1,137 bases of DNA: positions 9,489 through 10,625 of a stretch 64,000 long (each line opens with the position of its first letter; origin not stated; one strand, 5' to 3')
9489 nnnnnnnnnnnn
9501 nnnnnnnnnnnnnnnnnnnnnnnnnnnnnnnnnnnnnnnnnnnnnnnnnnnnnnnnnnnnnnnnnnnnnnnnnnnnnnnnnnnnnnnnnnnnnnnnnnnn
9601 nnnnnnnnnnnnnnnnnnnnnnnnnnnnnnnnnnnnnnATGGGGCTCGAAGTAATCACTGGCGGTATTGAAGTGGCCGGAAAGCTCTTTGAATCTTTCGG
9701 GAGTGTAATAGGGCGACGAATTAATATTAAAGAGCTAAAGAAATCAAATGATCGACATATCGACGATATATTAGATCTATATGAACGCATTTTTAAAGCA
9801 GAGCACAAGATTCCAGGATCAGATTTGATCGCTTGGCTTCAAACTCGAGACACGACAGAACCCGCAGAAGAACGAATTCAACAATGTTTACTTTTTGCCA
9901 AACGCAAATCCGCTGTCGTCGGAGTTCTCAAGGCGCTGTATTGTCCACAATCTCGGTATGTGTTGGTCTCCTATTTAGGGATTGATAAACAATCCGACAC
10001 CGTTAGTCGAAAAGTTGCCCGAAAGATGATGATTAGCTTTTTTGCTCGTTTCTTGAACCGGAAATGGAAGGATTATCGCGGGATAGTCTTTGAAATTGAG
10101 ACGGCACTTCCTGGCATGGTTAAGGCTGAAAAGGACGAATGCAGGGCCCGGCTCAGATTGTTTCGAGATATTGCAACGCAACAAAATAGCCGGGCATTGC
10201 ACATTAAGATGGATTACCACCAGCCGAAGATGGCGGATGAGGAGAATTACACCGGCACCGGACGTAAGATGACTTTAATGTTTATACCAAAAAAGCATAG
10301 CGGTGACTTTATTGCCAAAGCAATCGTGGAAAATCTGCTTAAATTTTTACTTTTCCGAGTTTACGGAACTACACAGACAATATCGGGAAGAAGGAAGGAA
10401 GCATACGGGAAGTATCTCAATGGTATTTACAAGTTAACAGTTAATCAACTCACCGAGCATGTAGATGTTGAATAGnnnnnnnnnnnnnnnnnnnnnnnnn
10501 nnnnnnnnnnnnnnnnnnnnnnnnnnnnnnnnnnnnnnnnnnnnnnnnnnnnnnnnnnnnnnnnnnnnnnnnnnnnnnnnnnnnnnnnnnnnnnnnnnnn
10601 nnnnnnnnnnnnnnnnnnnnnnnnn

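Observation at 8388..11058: AT-rich, tightly packed four-gene cargo cassette: SET methyltransferase - SDR - orphan protein - guanylate-kinase-like P-loop protein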

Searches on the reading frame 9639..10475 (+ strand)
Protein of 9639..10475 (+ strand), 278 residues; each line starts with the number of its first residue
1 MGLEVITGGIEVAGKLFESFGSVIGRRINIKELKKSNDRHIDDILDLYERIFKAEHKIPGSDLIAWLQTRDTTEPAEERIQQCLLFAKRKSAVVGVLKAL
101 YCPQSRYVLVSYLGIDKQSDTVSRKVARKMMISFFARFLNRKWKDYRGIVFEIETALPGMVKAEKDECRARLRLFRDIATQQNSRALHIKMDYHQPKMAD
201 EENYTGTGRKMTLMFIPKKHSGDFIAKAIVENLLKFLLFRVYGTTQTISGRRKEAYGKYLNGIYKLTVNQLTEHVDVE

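Call 3: search_protein_families(library=pfam, proteins=[window:9639-10472:+], max_evalue=1)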
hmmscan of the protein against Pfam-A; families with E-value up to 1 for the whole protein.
window:9639-10472:+ (278 aa): 1 family
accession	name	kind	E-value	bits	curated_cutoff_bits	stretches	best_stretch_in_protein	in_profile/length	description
PF14578.12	GTP_EFTU_D4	-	0.12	12.8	23.8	0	2-36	22-56/86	Elongation factor Tu domain 4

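Call 4: search_protein_families(library=ncbifam, proteins=[window:9639-10472:+], max_evalue=1)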
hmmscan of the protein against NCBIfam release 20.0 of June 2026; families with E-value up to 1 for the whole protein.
window:9639-10472:+ (278 aa): 0 families

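Call 5: search_protein_families(library=padloc, proteins=[window:9639-10472:+], max_evalue=1)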
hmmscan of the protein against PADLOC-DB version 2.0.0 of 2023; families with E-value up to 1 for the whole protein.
window:9639-10472:+ (278 aa): 0 families

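Call 9: find_encoding_contigs(protein=window:9639-10475:+, flank=10000, max_places=10)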
Protein window:9639-10475:+ (278 aa): 1 contig read that carries it; 1 place shown.
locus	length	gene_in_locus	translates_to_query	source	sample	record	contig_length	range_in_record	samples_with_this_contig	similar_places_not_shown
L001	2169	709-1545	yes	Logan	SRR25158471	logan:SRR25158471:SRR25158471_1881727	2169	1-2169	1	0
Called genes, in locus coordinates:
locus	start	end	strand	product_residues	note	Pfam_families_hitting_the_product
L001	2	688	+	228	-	?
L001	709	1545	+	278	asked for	-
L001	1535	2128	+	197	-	-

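Call 11: find_homologous_proteins(query=window:9639-10472:+, max_evalue=0.01)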
Query window:9639-10472:+ (278 aa): 4 proteins with E <= 0.01 among 930 candidates.
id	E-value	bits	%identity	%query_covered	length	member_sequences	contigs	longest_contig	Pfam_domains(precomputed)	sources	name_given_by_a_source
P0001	3.9e-181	618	100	100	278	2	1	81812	-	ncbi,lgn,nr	ncbi:MAG TPA: hypothetical protein VFW05_00745 [Verrucomicrobiae bacterium]|nr:hypothetical protein 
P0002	3.1e-87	311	50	100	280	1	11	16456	-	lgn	-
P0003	2.1e-65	239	43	100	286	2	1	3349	-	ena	-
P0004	6.5e-64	234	46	91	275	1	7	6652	-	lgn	-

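Call 12: find_encoding_contigs(protein=P0002, flank=10000, max_places=6)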
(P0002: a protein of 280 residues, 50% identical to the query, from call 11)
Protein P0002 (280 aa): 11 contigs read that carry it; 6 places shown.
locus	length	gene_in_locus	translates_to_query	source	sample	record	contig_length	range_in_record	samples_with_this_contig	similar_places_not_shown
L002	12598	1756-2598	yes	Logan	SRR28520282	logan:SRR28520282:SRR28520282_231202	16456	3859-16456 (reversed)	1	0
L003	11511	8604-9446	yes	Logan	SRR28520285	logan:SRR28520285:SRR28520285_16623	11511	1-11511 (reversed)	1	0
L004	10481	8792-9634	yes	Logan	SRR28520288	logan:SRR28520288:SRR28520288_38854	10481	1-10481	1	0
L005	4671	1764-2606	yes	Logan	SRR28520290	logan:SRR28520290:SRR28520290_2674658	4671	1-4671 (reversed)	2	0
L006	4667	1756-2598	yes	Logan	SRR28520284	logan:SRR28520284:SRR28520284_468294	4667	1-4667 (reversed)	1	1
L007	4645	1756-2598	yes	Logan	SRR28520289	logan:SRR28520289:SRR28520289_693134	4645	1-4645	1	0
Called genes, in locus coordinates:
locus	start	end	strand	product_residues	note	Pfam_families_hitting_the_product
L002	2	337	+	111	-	?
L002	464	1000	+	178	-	PF00856:SET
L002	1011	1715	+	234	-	PF00106:adh_short, PF08659:KR, PF13561:adh_short_C2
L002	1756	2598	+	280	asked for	-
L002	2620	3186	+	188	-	-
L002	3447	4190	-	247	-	PF02384:N6_Mtase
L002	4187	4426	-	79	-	PF08845:SymE_toxin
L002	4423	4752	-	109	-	-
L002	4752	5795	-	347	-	PF01807:Zn_ribbon_DnaG, PF08275:DNAG_N (faint), PF01751:Toprim (weak), PF13155:Toprim_2, PF13662:Toprim_4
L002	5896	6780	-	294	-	PF13814:Replic_Relax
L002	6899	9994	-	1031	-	PF00149:Metallophos, PF24406:nSTAND_NTPase4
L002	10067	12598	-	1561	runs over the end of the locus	PF00931:NB-ARC (weak), PF05729:NACHT, PF24883:NPHP3_N (faint), PF13646:HEAT_2 (faint)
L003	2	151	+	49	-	?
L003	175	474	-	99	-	PF13443:HTH_26 (weak), PF13560:HTH_31, PF01381:HTH_3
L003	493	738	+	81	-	-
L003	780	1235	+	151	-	-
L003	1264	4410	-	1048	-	PF26449:DUF8128 (faint), PF01935:DUF87 (faint), PF10412:TrwB_AAD_bind (weak)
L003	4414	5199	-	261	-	-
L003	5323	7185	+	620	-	PF08308:PEGA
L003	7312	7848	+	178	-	PF00856:SET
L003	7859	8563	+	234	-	PF00106:adh_short, PF08659:KR, PF13561:adh_short_C2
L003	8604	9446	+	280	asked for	-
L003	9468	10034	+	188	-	-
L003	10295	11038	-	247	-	PF02384:N6_Mtase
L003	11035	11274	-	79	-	PF08845:SymE_toxin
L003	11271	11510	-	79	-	?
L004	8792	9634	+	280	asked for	-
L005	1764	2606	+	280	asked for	-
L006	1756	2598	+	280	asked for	-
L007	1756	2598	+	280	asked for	-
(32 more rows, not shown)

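Call 13: find_encoding_contigs(protein=P0003, flank=10000, max_places=4)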
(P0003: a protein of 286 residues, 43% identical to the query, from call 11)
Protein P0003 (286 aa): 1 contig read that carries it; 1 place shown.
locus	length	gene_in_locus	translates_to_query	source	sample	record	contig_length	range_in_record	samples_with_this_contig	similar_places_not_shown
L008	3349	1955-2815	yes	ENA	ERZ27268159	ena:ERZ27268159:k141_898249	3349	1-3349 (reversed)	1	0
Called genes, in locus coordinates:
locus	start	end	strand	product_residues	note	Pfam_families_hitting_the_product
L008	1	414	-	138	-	?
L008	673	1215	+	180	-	PF00856:SET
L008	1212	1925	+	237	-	PF00106:adh_short, PF08659:KR, PF13561:adh_short_C2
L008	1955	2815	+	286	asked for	-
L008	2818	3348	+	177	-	?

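Call 14: find_encoding_contigs(protein=P0004, flank=10000, max_places=6)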
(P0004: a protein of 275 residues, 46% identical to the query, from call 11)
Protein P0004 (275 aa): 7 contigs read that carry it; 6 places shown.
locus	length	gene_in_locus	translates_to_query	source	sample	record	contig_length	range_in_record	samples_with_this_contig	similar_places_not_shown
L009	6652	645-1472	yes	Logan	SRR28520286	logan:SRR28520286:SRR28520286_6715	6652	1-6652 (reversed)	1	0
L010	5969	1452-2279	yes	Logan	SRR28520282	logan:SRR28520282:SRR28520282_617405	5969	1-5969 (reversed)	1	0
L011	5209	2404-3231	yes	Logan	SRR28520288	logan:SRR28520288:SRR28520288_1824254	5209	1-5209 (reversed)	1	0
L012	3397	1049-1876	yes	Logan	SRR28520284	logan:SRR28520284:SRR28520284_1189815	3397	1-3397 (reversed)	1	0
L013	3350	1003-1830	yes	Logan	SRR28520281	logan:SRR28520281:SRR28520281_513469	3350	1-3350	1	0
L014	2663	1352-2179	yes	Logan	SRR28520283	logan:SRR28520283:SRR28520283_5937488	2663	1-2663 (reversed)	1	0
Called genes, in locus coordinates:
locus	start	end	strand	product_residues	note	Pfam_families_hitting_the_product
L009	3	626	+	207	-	?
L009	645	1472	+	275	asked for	-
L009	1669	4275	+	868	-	PF13385:Laminin_G_3, PF17803:Cadherin_4, PF17892:Cadherin_5 (weak), PF17963:Big_9 (weak)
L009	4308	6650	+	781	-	?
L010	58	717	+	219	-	PF00856:SET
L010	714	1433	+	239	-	PF00106:adh_short, PF08659:KR, PF23441:SDR (weak), PF13561:adh_short_C2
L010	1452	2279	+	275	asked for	-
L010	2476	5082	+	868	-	PF13385:Laminin_G_3, PF17803:Cadherin_4, PF17892:Cadherin_5 (weak), PF17963:Big_9 (weak)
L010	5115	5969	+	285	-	?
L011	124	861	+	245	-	-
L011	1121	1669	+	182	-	PF00856:SET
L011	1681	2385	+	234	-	PF00106:adh_short, PF08659:KR, PF13561:adh_short_C2, PF23441:SDR (weak)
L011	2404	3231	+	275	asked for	-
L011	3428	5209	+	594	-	?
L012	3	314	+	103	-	?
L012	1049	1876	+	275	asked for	-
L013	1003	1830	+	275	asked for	-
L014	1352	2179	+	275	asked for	-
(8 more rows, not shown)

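Call 21: search_solved_structures(query=A1, max_evalue=10, show_alignments=1)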
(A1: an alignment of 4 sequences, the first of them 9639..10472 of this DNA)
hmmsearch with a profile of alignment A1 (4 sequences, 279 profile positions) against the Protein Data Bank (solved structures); distinct sequences matched with E-value up to 10: 1.
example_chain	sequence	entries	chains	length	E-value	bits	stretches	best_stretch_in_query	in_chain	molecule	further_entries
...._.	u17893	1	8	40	1.3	11.4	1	43-78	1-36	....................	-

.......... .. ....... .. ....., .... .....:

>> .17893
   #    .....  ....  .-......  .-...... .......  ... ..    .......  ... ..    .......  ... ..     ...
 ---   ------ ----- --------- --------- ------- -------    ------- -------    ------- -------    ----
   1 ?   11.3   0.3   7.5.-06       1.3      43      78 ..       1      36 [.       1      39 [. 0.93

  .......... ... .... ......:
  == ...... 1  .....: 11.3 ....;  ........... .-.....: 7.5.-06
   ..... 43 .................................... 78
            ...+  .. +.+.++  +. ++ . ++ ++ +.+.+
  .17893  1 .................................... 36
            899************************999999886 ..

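Call 33: search_protein_representatives(alignment_id=A1)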
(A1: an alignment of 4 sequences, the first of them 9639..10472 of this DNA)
Query: 4 sequences, 279 profile positions. Proteins with E-value up to 0.001 (for the whole library): 371; up to 1e-10: 232; up to 1e-30: 27. The best 150 are listed.
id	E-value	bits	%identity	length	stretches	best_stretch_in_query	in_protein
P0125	6.1e-118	409.4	-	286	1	1-278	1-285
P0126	8.8e-96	336.7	-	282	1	3-278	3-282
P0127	2.7e-91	322.0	-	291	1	8-278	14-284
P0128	8.3e-74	264.6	-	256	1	29-278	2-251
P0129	1.7e-58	214.4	-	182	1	4-179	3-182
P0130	5.3e-52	193.1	-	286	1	8-277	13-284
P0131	1.3e-49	185.3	-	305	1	9-277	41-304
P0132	9.6e-45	169.3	-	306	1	21-277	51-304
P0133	2.0e-44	168.2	-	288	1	10-277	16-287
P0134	5.4e-43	163.5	-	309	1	20-277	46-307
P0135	5.5e-41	156.9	-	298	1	15-277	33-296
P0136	1.4e-40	155.6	-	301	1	4-277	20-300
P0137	2.0e-39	151.9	-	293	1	15-277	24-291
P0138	3.2e-39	151.2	-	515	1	25-277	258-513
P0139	1.2e-37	146.0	-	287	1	2-268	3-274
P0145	1.8e-33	132.3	-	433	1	29-277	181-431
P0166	6.2e-27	110.9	-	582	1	28-277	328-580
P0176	4.5e-25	104.7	-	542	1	24-276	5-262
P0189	2.8e-23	98.9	-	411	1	23-277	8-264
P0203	3.0e-22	95.5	-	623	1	30-276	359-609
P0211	2.5e-21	92.5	-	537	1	29-273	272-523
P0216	8.2e-21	90.8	-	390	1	27-277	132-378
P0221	1.5e-20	90.0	-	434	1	28-276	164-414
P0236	1.3e-19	86.8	-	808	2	25-277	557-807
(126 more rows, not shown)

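Call 34: predict_structure(alignment_id=A1)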
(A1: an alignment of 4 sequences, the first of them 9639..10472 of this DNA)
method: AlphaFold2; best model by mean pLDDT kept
length: 278 residues; sequences in the alignment: 4
mean_pLDDT: 69.3   pTM: 0.71
mean pLDDT of the five models: 69.3, 69.0, 66.2, 50.4, 40.8
residues with pLDDT >= 90: 9; 70-90: 148; 50-70: 85; < 50: 36
segments of 3 or more residues with pLDDT < 50: 1-26, 54-57, 202-207
pLDDT, mean of each block of 10 residues (from residue 1): 32 33 43 62 73 54 65 72 75 76 87 60 64 68 82 77 77 76 70 70 52 80 81 89 73 83 89 79
secondary structure, 60 per line:
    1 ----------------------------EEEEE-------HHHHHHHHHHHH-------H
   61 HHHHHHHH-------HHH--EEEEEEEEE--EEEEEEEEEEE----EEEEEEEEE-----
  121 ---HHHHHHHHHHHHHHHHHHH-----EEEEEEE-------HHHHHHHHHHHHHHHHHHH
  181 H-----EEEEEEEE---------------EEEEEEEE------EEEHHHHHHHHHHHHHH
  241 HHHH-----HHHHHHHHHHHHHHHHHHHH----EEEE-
elements in order: E29-33 H41-52 H60-68 E81-89 E92-102 E107-115 H124-142 E148-154 H162-181 E187-194 E210-217 E224-226 H227-244 H250-269 E274-277

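Call 38: search_protein_families(library=pfam, proteins=[P0138, P0145, P0166, P0176, P0203, P0236, P0189, P0211, P0216, P0221], max_evalue=0.01)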
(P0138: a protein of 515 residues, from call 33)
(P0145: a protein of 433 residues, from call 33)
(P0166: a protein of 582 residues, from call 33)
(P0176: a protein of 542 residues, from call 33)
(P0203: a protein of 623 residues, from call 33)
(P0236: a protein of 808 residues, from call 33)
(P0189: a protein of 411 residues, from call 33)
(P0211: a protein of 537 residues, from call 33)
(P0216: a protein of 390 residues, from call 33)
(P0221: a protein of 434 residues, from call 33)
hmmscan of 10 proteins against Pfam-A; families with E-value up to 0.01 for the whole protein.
P0138 (515 aa): 0 families

P0145 (433 aa): 2 families
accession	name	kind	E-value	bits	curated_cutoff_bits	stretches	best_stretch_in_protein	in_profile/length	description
PF13676.11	TIR_2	-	6.4e-14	52.9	28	1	5-117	1-109/122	TIR domain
PF01582.25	TIR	-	8.5e-09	35.9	21.3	1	11-113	12-112/179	TIR domain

P0166 (582 aa): 2 families
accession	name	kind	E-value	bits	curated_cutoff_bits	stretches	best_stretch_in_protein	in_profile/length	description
PF17765.7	MLTR_LBD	-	2.8e-14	54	26.3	1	94-271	3-168/168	MmyB-like transcription regulator ligand binding domain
PF13560.12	HTH_31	-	0.0019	18.9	27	1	5-72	1-63/64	Helix-turn-helix domain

P0176 (542 aa): 1 family
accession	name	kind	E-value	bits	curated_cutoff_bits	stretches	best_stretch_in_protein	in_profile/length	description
PF01048.26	PNP_UDP_1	-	5.7e-15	55.8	25.1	1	336-527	40-219/233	Phosphorylase superfamily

P0203 (623 aa): 1 family
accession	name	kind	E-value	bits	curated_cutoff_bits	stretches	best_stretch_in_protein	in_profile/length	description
PF00149.33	Metallophos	-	4.5e-11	44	21.5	1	7-257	4-189/191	Calcineurin-like phosphoesterase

P0236 (808 aa): 5 families
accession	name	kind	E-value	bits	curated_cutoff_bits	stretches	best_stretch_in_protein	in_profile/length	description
PF00069.31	Pkinase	-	1.3e-40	139.9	31.7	1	43-262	25-254/263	Protein kinase domain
PF07714.23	PK_Tyr_Ser-Thr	-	6.2e-28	98.2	23.1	1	22-260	9-249/258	Protein tyrosine and serine/threonine kinase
PF00583.31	Acetyltransf_1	-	0.00023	21.9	20.7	0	305-420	4-111/116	Acetyltransferase (GNAT) family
PF01636.29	APH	-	0.0023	18.1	23.2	1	129-162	163-198/239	Phosphotransferase enzyme family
PF14531.12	Kinase-like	-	0.0026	17.5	25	1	119-225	149-259/289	Kinase-like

P0189 (411 aa): 0 families

P0211 (537 aa): 4 families
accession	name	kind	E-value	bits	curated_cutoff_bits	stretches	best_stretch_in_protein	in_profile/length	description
PF12697.13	Abhydrolase_6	-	3.8e-09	38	26.3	1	15-177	1-148/217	Alpha/beta hydrolase family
PF24096.1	DUF7379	-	1.3e-06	29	33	1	16-136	2-119/191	Domain of unknown function (DUF7379)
PF05057.20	DUF676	-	0.00042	20.3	20.3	1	15-143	8-141/217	Putative serine esterase (DUF676)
PF07819.20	PGAP1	-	0.00063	20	24.3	1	11-110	3-113/233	PGAP1-like alpha/beta domain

P0216 (390 aa): 2 families
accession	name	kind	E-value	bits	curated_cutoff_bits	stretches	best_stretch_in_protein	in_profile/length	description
PF13676.11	TIR_2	-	1.2e-19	71.4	28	1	5-120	1-121/122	TIR domain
PF01582.25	TIR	-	9.2e-07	29.3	21.3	1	2-80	1-82/179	TIR domain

P0221 (434 aa): 1 family
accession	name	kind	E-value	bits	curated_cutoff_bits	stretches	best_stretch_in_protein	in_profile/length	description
PF13271.11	DUF4062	-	1.8e-16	60.5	24.7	1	8-82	2-82/82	Domain of unknown function (DUF4062)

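Call 39: fold_search(model_id=the predicted structure, library=pdb)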
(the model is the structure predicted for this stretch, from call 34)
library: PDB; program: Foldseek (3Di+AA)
matches with E <= 10: 1074; with E <= 0.001: 284
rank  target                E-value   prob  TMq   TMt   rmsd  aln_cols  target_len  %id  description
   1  2vi7_A                3.8e-07  1.00  0.39  0.62   6.0       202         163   12  Structure of a Putative Acetyltransferase (PA1377)from Pseudomonas aeruginosa (released 2008-05-20)
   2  2vi7_C                7.3e-07  1.00  0.40  0.63   6.0       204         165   13  Structure of a Putative Acetyltransferase (PA1377)from Pseudomonas aeruginosa (released 2008-05-20)
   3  2wpw_B                7.3e-07  1.00  0.41  0.36  12.5       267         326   14  Tandem GNAT protein from the clavulanic acid biosynthesis pathway (without AcCoA) (released 2009-12-29)
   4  6vfm_A                1.4e-06  1.00  0.38  0.59   5.8       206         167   10  Crystal structure of SpeG allosteric polyamine acetyltransferase from Bacillus thuringiensis (released 2020-02-19)
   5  2vi7_B                1.7e-06  1.00  0.38  0.59   6.2       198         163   13  Structure of a Putative Acetyltransferase (PA1377)from Pseudomonas aeruginosa (released 2008-05-20)
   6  7kwj_B                1.8e-06  1.00  0.42  0.65   5.5       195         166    9  Spermidine N-acetyltransferase SpeG K23-Q34 chimera from Vibrio cholerae and hSSAT (released 2020-12-16)
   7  5cnp_A                2.8e-06  1.00  0.39  0.60   6.3       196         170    9  X-ray crystal structure of Spermidine n1-acetyltransferase from Vibrio cholerae. (released 2015-07-29)
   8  2wpw_C                2.8e-06  1.00  0.41  0.36  13.0       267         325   10  Tandem GNAT protein from the clavulanic acid biosynthesis pathway (without AcCoA) (released 2009-12-29)
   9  4ygo_F                3.0e-06  1.00  0.37  0.56   6.4       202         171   10  Dodecameric structure of spermidine N-acetyltransferase from Vibrio cholerae in intermediate state (released 2015-10-07)
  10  1m1d_A                3.4e-06  1.00  0.37  0.56   7.0       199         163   12  TETRAHYMENA GCN5 WITH BOUND BISUBSTRATE ANALOG INHIBITOR (released 2002-10-30)
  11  2wpx_A                3.6e-06  1.00  0.43  0.38   3.7       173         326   16  Tandem GNAT protein from the clavulanic acid biosynthesis pathway (with AcCoA) (released 2009-12-29)
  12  3wr7_A                3.6e-06  1.00  0.43  0.65   4.9       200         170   11  Crystal Structure of Spermidine Acetyltransferase from Escherichia coli (released 2015-09-02)
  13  7kwq_A                4.8e-06  1.00  0.40  0.61   5.8       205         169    8  Spermidine N-acetyltransferase SpeG R149-K152 chimera from Vibrio cholerae and hSSAT (released 2020-12-16)
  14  9emd                  6.4e-06  1.00  0.34  0.30   4.4       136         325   15  Crystal structure of Histidine acetyltransferase with L-histidine and coenzyme A disulfide (released 2025-03-19)
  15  4mj8_B                6.4e-06  1.00  0.41  0.64   5.5       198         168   11  Crystal structure of spermidine N-acetyltransferase from Vibrio cholerae in complex with polyamine (released 2013-09-25)
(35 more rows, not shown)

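Call 44: search_protein_families(library=pfam, alignment_id=A4, max_evalue=0.001)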
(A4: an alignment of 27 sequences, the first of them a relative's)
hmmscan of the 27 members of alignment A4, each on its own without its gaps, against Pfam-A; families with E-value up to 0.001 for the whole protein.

A. member 1, P0145 (433 aa): 2 families
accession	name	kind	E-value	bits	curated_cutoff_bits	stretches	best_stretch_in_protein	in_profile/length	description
PF13676.11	TIR_2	-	6.4e-14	52.9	28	1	5-117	1-109/122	TIR domain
PF01582.25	TIR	-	8.5e-09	35.9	21.3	1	11-113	12-112/179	TIR domain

B. families by the number of members that match (of 27 scanned): 18 families
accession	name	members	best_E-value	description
PF13676.11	TIR_2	7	4.9e-21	TIR domain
PF01582.25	TIR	5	1.3e-15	TIR domain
PF13271.11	DUF4062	4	5.2e-21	Domain of unknown function (DUF4062)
PF00583.31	Acetyltransf_1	3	1.2e-05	Acetyltransferase (GNAT) family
PF17765.7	MLTR_LBD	2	1.2e-17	MmyB-like transcription regulator ligand binding domain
PF01048.26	PNP_UDP_1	2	5.7e-15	Phosphorylase superfamily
PF08937.16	ThsB_TIR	2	1.5e-06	Thoeris protein ThsB, TIR-like domain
PF00069.31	Pkinase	1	1.3e-40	Protein kinase domain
PF07714.23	PK_Tyr_Ser-Thr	1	6.2e-28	Protein tyrosine and serine/threonine kinase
PF00149.33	Metallophos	1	4.5e-11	Calcineurin-like phosphoesterase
PF12697.13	Abhydrolase_6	1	3.8e-09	Alpha/beta hydrolase family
PF13560.12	HTH_31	1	5.9e-08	Helix-turn-helix domain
PF01381.28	HTH_3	1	4.4e-07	Helix-turn-helix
PF24096.1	DUF7379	1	1.3e-06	Domain of unknown function (DUF7379)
PF00486.34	Trans_reg_C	1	3.9e-06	Transcriptional regulatory protein, C terminal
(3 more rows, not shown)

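Call 50: find_related_loci(query=A7, collection=genome_contigs, flank=8000)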
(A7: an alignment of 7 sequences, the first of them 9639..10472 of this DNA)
Query A7 (278 aa) in genome_contigs; peptide patterns used: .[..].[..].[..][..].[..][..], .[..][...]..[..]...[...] (x = any residue, [..] = any of these).
86 stretches matched a pattern; 1 encode a relative of the query (tblastn E <= 1e-3); 1 distinct loci.
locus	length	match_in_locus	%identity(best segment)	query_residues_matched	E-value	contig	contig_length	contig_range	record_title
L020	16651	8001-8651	27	27-242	2e-25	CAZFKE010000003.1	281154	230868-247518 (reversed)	MAG TPA_asm: uncultured Sediminibacterium sp. isolate SRP285395_co2_410 genome assembly, contig: NODE_31_length_281154_c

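Call 51: find_related_loci(query=A7, collection=metagenome_contigs, flank=8000)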
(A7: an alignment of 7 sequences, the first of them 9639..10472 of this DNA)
Query A7 (278 aa) in metagenome_contigs; peptide patterns used: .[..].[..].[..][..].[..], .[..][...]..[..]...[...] (x = any residue, [..] = any of these).
359 stretches matched a pattern; 4 encode a relative of the query (tblastn E <= 1e-3); 4 distinct loci.
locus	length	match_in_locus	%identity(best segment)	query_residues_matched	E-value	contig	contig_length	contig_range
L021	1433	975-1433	49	28-181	6e-48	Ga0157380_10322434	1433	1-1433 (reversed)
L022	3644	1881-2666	28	6-263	3e-27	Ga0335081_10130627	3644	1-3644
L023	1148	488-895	29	133-265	8e-15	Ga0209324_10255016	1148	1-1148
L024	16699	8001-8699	26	12-242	1e-22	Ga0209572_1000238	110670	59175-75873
